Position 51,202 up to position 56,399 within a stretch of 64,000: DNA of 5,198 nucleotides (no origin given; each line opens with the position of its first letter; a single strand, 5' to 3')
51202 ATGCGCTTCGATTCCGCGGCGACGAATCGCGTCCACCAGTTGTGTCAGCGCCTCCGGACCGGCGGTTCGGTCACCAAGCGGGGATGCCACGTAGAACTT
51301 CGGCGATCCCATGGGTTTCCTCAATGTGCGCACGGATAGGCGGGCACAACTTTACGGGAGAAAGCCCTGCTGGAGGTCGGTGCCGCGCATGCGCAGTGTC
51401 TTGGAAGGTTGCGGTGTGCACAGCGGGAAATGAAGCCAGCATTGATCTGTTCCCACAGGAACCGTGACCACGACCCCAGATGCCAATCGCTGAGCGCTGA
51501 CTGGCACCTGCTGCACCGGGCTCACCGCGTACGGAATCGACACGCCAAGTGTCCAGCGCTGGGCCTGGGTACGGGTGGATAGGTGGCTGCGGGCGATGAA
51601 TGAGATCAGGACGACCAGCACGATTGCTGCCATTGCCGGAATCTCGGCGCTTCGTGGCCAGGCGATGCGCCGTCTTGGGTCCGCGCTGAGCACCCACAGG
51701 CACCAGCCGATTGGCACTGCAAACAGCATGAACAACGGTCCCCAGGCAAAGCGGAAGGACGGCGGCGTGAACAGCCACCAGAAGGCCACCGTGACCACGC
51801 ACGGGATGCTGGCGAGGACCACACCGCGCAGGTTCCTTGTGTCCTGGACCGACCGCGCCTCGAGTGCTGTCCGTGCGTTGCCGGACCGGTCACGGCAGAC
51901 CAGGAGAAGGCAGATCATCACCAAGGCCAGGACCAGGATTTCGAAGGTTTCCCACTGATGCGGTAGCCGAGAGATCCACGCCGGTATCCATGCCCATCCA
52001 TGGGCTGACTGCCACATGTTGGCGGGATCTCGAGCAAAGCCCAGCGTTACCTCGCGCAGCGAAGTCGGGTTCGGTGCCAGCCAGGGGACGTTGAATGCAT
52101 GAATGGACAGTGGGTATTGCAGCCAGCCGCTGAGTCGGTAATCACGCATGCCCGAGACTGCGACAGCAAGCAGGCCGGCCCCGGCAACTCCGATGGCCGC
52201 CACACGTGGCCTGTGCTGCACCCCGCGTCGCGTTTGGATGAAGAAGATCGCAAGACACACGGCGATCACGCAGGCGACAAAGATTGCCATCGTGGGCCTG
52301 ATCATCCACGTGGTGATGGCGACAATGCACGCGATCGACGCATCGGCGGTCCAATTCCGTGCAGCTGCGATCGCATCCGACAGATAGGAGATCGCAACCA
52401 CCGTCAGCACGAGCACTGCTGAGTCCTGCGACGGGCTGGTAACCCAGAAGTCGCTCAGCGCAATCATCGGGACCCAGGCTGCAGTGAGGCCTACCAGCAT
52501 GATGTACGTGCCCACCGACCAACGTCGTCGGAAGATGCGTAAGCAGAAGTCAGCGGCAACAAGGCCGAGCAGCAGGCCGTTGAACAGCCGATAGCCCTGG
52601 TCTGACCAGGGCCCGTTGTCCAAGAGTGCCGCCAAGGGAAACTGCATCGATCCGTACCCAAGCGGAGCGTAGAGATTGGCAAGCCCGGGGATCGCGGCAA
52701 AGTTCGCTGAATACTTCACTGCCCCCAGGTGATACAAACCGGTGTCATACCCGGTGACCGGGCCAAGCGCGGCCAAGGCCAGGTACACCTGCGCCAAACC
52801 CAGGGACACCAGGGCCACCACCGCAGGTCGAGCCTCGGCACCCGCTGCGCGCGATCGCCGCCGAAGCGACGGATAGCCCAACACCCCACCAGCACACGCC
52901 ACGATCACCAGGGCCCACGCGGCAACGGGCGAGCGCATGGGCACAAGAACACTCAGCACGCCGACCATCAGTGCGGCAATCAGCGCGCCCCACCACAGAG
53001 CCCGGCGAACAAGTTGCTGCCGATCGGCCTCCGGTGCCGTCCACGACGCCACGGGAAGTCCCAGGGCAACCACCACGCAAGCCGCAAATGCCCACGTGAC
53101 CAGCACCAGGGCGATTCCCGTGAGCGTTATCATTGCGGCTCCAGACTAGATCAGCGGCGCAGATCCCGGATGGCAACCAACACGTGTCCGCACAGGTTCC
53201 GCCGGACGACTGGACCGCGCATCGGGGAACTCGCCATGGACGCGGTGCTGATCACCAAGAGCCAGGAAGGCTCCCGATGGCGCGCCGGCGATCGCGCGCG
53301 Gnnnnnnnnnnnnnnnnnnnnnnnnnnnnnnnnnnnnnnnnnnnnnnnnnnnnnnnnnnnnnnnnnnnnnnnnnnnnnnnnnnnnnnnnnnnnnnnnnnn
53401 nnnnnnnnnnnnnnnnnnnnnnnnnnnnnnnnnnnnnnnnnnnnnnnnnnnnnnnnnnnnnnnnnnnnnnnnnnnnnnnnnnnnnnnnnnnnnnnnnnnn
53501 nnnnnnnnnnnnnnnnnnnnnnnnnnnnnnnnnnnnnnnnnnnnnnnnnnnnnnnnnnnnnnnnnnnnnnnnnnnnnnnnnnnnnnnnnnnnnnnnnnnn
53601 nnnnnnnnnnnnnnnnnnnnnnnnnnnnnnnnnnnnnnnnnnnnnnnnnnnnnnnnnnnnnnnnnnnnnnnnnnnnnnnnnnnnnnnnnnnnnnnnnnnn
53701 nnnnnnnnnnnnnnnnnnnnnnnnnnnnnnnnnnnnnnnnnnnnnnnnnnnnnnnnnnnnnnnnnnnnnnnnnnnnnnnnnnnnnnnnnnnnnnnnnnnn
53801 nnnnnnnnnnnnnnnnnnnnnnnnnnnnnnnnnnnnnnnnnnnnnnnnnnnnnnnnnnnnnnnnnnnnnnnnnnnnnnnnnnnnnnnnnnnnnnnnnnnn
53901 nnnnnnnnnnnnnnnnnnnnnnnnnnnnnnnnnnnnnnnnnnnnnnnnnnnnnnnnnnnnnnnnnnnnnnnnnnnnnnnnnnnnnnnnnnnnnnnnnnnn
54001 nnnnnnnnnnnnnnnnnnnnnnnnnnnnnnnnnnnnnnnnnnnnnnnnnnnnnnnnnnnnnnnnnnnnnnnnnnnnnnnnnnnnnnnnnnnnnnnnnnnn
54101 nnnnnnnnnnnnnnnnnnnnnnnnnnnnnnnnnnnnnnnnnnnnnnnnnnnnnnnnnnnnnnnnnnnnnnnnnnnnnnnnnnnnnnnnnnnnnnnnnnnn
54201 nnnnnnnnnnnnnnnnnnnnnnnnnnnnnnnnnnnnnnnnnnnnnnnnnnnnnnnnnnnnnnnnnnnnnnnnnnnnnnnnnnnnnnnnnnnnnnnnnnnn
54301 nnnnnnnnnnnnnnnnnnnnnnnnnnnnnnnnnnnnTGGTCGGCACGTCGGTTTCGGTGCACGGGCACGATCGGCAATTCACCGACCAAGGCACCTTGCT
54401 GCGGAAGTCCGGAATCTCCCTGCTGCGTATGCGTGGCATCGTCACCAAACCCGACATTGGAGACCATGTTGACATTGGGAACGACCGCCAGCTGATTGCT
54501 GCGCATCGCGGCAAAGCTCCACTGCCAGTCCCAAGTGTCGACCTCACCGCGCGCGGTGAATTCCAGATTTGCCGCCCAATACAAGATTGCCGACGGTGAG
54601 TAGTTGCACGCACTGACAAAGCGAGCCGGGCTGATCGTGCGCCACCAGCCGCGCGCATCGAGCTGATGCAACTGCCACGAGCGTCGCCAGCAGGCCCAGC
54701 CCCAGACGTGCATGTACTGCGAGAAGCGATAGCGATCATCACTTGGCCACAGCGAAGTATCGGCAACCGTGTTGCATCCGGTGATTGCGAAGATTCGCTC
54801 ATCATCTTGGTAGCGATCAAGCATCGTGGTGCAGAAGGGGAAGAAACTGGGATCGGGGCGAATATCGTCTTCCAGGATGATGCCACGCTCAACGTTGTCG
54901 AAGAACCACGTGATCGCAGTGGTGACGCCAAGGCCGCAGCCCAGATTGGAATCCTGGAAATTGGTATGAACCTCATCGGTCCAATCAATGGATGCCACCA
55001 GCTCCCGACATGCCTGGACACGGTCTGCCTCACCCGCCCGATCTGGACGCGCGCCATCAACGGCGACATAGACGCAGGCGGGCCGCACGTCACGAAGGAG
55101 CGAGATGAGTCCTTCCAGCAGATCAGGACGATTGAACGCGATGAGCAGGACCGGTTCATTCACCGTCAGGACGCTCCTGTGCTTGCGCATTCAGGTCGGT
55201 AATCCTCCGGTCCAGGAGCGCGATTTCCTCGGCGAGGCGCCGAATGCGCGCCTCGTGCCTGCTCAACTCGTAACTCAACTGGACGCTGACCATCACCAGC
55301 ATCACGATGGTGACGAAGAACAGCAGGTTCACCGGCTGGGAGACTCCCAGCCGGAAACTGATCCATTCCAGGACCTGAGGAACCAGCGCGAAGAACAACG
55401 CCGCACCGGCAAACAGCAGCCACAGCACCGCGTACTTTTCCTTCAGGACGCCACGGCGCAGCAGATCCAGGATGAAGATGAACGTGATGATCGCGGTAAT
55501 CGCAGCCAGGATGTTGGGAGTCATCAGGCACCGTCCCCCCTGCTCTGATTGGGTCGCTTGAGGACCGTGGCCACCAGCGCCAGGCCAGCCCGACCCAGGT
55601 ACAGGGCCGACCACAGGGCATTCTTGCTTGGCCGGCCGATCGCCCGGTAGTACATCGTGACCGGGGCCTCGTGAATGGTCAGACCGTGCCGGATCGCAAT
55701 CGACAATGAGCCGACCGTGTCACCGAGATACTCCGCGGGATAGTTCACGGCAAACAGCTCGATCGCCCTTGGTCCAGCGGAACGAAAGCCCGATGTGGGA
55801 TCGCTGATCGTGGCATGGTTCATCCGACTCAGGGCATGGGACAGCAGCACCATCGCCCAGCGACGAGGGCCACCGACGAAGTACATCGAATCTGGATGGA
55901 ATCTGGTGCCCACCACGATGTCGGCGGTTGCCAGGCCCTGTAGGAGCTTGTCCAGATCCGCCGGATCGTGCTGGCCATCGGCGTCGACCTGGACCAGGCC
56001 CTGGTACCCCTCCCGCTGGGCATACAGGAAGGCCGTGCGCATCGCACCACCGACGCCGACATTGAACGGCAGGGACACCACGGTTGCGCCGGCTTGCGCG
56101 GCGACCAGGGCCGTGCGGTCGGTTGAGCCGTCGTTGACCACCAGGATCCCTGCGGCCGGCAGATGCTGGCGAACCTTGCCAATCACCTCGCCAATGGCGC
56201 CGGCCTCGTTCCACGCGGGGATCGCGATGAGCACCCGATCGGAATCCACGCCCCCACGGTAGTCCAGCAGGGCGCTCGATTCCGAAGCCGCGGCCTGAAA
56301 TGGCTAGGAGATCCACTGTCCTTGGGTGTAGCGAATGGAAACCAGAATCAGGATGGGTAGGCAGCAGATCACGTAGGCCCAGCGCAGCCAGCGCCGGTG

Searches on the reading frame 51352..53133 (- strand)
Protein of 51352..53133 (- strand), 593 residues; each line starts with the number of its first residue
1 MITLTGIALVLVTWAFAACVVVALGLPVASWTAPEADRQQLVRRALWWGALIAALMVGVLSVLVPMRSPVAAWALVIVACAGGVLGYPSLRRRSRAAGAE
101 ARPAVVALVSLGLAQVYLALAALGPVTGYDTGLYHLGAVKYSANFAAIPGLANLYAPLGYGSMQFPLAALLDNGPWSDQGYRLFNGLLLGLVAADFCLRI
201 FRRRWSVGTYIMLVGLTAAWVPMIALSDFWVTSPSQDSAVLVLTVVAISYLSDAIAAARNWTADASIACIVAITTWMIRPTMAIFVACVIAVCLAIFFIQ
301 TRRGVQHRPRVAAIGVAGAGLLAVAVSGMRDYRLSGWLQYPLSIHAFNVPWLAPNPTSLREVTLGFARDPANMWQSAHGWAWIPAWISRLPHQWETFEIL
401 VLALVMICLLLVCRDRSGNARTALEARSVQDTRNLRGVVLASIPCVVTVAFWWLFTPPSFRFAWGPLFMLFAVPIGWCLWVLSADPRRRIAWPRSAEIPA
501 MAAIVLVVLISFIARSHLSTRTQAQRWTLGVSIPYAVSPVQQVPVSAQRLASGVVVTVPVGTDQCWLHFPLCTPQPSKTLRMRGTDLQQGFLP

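Call 5: search_protein_families(library=pfam, proteins=[window:51352-53133:-], max_evalue=0.01)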
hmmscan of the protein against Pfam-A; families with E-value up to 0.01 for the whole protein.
window:51352-53133:- (593 aa): 0 families

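Call 6: search_protein_families(library=ncbifam, proteins=[window:51352-53133:-], max_evalue=0.01)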
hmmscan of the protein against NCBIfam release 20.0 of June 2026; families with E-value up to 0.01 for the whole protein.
window:51352-53133:- (593 aa): 1 family
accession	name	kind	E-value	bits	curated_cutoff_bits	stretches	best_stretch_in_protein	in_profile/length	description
NF047510.1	LIC_10190_fam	subfamily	3.4e-36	124.9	100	1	9-464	2-423/424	LIC_10190 family membrane protein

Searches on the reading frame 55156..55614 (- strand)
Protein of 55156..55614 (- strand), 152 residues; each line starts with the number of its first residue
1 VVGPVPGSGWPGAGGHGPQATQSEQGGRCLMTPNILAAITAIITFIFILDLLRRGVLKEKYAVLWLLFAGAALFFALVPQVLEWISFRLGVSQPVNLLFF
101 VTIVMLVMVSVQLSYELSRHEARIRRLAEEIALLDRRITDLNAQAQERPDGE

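Call 27: search_protein_families(library=pfam, proteins=[window:55156-55614:-], max_evalue=0.01)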
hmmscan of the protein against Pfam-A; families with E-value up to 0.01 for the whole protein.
window:55156-55614:- (152 aa): 2 families
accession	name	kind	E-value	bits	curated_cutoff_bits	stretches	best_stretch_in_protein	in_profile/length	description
PF10066.14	DUF2304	-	1.2e-24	87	25.5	1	35-135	4-104/106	Uncharacterized conserved protein (DUF2304)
PF13346.12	ABC2_membrane_5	-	0.0023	17.9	25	1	44-114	65-135/205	ABC-2 family transporter protein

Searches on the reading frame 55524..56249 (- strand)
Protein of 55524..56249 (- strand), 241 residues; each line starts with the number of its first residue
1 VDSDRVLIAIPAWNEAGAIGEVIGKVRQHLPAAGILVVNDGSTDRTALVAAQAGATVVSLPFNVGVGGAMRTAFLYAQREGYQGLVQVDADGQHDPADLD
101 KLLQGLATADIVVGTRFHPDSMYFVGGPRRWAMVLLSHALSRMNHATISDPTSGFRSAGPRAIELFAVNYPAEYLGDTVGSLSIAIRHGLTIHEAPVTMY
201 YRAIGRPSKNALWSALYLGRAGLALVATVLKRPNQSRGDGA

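Call 27: search_protein_families(library=pfam, proteins=[window:55524-56249:-], max_evalue=0.01)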
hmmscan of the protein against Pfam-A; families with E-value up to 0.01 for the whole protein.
window:55524-56249:- (241 aa): 1 family
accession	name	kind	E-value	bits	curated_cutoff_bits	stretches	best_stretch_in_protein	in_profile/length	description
PF00535.33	Glycos_transf_2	-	4.6e-18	66.1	23.3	1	8-131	2-130/168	Glycosyl transferase family 2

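Call 33: search_protein_families(library=ncbifam, proteins=[window:55524-56249:-], max_evalue=0.001)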
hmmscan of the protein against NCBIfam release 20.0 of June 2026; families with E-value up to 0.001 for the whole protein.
window:55524-56249:- (241 aa): 10 families
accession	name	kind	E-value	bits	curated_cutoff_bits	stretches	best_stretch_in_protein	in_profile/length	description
NF058614.1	PPMAGASynPpgS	equivalog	7.8e-27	94.1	370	1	6-201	2-198/226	polyprenyl-phospho-N-acetylgalactosaminyl synthase PpgS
TIGR04182.1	glyco_TIGR04182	equivalog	8.8e-18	64.7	325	1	6-203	2-194/293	S-layer glycoprotein N-glycosyltransferase AglJ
NF041391.1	DPhHxTase_Halo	equivalog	5.3e-10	38.6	375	1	12-164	3-151/213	dolichyl-phosphate hexose transferase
NF010496.0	PRK13915.1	equivalog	3.9e-09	36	262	1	4-59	31-90/307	glucosyl-3-phosphoglycerate synthase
TIGR03937.1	PgaC_IcaA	equivalog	2.9e-07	29.8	422.3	1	4-106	45-150/407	poly-beta-1,6-N-acetyl-D-glucosamine synthase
TIGR04283.1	glyco_like_mftF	equivalog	8.2e-07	28.8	182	1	8-94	3-85/221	TIGR04283 family arsenosugar biosynthesis glycosyltransferase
NF041865.1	EpsU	equivalog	2.6e-06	26.7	700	1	8-101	43-142/394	exopolysaccharide biosynthesis GT2 family glycosyltransferase EpsU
NF053846.1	glyco_with_XrtP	equivalog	0.00019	20.2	520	1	10-53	47-90/440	XrtP-associated glycosyltransferase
TIGR03469.1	HpnB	hypoth_equivalog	0.00022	20.4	379.25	1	6-58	46-100/386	hopene-associated glycosyltransferase HpnB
NF007986.1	PRK10714.1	equivalog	0.0003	19.9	529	1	4-117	6-126/316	undecaprenyl-phosphate 4-deoxy-4-formamido-L-arabinose transferase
